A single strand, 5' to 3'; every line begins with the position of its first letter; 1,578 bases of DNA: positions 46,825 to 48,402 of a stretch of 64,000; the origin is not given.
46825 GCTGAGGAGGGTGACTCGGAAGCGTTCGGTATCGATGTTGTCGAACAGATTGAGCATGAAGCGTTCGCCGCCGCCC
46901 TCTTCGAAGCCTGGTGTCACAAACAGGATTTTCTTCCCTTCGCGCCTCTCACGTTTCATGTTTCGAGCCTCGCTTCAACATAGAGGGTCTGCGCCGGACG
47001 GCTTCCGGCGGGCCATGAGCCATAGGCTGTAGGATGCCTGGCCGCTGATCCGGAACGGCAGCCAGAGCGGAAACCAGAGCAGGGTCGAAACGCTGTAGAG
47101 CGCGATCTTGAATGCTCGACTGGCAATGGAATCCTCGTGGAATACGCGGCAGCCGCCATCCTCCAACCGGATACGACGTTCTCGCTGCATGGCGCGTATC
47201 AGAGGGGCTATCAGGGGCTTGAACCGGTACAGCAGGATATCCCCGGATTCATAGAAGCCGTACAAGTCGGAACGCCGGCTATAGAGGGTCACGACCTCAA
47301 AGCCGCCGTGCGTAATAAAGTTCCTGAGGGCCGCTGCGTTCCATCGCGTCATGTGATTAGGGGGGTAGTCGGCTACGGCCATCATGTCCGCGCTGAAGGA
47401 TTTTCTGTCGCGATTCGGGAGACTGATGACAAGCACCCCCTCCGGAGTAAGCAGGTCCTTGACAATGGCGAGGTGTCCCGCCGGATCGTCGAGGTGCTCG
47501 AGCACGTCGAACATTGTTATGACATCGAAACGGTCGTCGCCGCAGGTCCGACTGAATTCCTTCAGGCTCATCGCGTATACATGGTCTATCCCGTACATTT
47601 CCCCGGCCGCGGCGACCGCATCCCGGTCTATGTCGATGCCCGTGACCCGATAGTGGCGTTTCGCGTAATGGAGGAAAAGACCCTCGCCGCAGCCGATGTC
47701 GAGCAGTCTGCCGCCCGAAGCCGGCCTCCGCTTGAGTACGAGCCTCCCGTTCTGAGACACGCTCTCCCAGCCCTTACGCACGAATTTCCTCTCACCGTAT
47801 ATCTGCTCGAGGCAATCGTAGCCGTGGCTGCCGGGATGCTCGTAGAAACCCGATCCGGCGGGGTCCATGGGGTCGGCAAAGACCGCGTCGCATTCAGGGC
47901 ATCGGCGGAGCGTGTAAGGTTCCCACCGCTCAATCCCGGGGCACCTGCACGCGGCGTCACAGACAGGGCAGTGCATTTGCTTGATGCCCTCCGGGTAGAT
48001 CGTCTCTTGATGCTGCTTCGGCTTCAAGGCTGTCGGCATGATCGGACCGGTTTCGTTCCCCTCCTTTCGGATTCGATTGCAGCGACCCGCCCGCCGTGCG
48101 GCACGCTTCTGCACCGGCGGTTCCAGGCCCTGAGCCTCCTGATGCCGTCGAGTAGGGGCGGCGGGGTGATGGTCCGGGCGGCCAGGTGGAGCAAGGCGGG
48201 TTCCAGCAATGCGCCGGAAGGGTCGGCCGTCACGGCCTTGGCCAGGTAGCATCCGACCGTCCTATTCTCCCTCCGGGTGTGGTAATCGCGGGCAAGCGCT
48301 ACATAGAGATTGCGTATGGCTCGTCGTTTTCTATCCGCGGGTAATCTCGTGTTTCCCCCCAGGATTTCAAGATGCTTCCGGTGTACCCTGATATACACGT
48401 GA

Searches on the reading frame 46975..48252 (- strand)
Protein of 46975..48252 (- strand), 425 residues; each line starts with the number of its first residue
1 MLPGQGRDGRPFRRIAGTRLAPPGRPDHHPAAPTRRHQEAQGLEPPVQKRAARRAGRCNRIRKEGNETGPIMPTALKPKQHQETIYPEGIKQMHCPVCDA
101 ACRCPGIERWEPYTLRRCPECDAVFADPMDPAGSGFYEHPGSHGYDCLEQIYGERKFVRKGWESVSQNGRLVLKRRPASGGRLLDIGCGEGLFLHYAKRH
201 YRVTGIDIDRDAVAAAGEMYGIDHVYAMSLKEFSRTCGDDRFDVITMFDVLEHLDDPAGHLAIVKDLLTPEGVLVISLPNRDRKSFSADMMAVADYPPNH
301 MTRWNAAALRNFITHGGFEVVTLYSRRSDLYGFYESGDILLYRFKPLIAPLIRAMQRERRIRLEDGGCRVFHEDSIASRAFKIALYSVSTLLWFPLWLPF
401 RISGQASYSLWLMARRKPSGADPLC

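Call 56: search_protein_families(library=pfam, proteins=[window:46975-48252:-], max_evalue=0.00001)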
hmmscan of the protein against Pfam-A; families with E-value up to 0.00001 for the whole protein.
window:46975-48252:- (425 aa): 6 families
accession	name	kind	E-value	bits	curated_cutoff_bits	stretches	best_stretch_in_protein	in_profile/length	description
PF13489.12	Methyltransf_23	-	9.2e-24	84.5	27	1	177-322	20-163/164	Methyltransferase domain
PF08242.18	Methyltransf_12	-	3.2e-15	57.1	30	1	184-274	1-98/98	Methyltransferase domain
PF08241.18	Methyltransf_11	-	3.5e-14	53.6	21.2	1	184-276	1-95/95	Methyltransferase domain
PF13847.12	Methyltransf_31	-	1.4e-13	51.2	27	1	179-285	3-118/145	Methyltransferase domain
PF13649.12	Methyltransf_25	-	9.5e-11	42.7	27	1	184-272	2-97/97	Methyltransferase domain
PF07021.18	MetW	-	8.7e-07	29.2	21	1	179-281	13-112/193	Methionine biosynthesis protein MetW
